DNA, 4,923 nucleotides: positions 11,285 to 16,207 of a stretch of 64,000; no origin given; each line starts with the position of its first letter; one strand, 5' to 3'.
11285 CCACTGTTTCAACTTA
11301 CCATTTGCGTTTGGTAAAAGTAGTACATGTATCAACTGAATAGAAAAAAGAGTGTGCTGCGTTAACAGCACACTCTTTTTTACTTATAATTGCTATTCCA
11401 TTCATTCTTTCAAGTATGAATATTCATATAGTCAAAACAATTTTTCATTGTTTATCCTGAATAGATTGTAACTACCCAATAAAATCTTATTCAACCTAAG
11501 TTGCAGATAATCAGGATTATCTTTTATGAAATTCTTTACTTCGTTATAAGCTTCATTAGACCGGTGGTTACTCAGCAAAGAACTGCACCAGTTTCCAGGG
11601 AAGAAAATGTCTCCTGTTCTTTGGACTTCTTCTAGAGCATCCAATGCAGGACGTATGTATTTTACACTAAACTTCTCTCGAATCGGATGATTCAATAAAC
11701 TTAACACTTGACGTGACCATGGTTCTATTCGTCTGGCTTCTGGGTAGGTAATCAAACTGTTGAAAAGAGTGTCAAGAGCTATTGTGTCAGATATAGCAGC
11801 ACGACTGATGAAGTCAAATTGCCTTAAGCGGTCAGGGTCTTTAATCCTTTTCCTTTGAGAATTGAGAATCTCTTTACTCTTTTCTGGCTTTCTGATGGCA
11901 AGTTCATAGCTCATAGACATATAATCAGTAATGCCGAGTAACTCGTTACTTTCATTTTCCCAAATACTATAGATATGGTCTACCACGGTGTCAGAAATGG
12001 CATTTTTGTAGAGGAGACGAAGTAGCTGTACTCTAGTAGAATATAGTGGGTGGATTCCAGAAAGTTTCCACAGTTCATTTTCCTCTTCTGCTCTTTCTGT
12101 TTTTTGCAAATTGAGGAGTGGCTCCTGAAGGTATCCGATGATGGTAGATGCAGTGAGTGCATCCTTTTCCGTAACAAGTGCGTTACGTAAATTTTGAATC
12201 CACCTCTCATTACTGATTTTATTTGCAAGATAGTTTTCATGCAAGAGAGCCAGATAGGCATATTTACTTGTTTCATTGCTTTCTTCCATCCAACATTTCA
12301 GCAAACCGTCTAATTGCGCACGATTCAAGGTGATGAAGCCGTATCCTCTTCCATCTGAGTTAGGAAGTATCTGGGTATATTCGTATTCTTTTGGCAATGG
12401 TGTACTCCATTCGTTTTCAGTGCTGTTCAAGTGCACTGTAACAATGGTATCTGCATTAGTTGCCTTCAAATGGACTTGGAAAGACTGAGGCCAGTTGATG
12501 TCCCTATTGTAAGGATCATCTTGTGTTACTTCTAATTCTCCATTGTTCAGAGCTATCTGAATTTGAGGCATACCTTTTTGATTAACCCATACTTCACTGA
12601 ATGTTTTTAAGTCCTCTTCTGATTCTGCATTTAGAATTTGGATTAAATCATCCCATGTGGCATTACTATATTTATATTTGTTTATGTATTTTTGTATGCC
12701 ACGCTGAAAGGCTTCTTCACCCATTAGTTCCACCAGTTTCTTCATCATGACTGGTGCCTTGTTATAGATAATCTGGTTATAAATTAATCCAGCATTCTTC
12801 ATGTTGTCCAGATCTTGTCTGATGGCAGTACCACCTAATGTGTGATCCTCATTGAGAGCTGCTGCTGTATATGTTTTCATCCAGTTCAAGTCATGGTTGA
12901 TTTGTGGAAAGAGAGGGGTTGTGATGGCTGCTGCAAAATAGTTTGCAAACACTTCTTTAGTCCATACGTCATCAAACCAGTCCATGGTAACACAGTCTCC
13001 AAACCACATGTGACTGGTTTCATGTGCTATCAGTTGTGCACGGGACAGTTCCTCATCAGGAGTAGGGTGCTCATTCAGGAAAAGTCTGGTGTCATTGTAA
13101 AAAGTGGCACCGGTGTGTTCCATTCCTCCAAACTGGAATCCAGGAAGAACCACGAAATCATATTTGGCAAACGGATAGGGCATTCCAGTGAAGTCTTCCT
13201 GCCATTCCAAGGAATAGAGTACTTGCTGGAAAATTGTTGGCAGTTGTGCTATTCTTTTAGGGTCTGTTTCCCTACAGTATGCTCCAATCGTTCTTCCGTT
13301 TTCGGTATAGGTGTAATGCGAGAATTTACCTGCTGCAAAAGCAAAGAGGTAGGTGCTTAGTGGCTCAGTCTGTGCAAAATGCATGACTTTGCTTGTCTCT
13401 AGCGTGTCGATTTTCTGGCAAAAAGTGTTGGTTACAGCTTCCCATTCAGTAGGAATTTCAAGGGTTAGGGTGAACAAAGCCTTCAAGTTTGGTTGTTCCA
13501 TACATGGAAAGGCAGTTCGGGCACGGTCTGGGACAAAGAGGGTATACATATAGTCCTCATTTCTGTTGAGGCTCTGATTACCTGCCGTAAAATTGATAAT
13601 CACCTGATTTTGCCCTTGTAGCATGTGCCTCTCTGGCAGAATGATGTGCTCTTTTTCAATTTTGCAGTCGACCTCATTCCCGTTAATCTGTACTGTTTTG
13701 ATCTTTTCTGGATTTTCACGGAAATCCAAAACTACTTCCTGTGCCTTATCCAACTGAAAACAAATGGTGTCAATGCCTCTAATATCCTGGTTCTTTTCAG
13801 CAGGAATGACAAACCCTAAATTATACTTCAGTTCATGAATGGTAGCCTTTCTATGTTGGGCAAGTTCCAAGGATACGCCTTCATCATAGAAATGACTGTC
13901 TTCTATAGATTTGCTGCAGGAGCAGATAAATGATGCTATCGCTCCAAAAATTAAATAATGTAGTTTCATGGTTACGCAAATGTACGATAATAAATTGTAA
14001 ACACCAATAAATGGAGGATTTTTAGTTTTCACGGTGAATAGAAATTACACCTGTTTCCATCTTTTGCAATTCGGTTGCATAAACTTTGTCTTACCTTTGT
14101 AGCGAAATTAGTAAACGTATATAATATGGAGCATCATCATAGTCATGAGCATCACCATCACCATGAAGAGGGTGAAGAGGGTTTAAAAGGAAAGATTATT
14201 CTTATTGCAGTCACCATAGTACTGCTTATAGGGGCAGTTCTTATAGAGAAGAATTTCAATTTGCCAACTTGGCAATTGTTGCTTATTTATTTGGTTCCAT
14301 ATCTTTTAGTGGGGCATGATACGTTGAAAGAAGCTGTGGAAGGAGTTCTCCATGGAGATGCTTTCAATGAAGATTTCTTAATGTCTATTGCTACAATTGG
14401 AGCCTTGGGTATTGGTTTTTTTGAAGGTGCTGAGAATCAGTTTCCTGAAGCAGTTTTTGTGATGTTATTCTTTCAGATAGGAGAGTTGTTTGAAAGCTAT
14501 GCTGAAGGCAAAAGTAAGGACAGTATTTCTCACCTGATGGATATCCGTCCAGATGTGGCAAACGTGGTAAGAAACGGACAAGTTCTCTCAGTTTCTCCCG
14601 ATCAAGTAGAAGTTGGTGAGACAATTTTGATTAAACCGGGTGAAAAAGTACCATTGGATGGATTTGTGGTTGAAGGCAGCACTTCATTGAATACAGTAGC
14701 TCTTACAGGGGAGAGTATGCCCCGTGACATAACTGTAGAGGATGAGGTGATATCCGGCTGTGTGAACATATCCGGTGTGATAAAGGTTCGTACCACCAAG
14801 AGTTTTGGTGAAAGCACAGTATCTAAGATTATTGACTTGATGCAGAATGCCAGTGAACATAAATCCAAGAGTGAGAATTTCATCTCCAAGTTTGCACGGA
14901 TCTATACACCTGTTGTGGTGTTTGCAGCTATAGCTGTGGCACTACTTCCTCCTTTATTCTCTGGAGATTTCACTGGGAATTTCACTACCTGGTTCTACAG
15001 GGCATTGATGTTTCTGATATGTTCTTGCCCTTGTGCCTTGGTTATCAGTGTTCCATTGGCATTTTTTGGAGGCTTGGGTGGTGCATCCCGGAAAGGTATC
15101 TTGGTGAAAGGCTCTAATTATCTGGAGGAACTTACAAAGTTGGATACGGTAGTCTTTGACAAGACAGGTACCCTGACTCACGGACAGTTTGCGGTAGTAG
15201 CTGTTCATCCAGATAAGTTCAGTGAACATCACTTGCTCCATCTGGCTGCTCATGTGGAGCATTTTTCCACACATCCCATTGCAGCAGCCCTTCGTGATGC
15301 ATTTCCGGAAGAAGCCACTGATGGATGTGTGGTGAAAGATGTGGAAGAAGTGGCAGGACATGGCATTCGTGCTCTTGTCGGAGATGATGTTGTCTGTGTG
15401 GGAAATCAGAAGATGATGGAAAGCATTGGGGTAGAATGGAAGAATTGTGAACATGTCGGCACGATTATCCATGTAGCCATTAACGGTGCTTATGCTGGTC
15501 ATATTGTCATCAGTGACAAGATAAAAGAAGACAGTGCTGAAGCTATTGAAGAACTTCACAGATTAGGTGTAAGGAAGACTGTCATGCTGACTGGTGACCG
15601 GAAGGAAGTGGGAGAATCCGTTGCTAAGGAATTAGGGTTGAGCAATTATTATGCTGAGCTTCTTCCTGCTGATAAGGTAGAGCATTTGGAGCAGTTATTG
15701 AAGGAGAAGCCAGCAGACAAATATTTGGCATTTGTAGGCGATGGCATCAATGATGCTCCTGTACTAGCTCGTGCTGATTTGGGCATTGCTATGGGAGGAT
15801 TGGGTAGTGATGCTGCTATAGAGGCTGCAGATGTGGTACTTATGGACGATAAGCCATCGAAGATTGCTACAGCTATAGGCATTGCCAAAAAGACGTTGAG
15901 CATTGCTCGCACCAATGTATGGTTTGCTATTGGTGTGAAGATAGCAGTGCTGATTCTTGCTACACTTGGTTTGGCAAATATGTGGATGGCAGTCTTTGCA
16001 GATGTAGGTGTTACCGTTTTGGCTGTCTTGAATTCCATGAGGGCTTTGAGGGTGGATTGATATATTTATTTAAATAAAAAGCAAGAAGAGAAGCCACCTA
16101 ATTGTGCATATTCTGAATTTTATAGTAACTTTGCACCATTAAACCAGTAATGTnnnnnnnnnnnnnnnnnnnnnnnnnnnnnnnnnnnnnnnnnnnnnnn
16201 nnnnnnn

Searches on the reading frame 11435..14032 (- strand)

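Call 49: search_protein_families(library=pfam, proteins=[window:11435-14032:-], max_evalue=0.00001)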
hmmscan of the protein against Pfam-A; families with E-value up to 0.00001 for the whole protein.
window:11435-14032:- (866 aa): 2 families
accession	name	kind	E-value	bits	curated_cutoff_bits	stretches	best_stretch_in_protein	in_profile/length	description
PF01433.26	Peptidase_M1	-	5e-48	164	27.7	1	274-482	9-218/218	Peptidase family M1 domain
PF17900.6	Peptidase_M1_N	-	9.2e-13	49.1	25.8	1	81-229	15-186/186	Peptidase M1 N-terminal domain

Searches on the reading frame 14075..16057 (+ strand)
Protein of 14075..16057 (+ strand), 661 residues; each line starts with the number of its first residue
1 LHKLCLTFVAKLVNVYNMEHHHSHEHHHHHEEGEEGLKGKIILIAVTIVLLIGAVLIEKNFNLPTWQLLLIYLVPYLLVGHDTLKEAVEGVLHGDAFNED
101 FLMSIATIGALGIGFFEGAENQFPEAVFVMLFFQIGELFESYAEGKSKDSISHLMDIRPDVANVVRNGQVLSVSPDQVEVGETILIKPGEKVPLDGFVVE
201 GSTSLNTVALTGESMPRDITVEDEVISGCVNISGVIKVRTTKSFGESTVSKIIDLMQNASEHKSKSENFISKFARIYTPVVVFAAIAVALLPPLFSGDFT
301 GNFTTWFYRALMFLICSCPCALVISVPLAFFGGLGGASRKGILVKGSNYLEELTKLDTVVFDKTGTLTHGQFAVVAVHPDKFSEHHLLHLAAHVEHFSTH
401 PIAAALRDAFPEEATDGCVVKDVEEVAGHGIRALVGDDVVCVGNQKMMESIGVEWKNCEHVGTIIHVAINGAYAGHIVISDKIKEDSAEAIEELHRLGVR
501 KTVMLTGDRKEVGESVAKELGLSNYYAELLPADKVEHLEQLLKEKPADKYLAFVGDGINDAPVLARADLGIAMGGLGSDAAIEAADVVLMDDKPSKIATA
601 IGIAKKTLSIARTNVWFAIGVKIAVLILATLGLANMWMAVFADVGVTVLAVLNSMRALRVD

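Call 49: search_protein_families(library=pfam, proteins=[window:14075-16057:+], max_evalue=0.00001)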
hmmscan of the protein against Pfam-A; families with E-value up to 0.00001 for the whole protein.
window:14075-16057:+ (661 aa): 2 families
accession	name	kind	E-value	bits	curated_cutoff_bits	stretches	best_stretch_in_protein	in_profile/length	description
PF00122.25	E1-E2_ATPase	-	2.4e-47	161.2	28.1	1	158-340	3-181/181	E1-E2 ATPase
PF00702.32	Hydrolase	-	1.5e-27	97.7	26.4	1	357-568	2-191/191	haloacid dehalogenase-like hydrolase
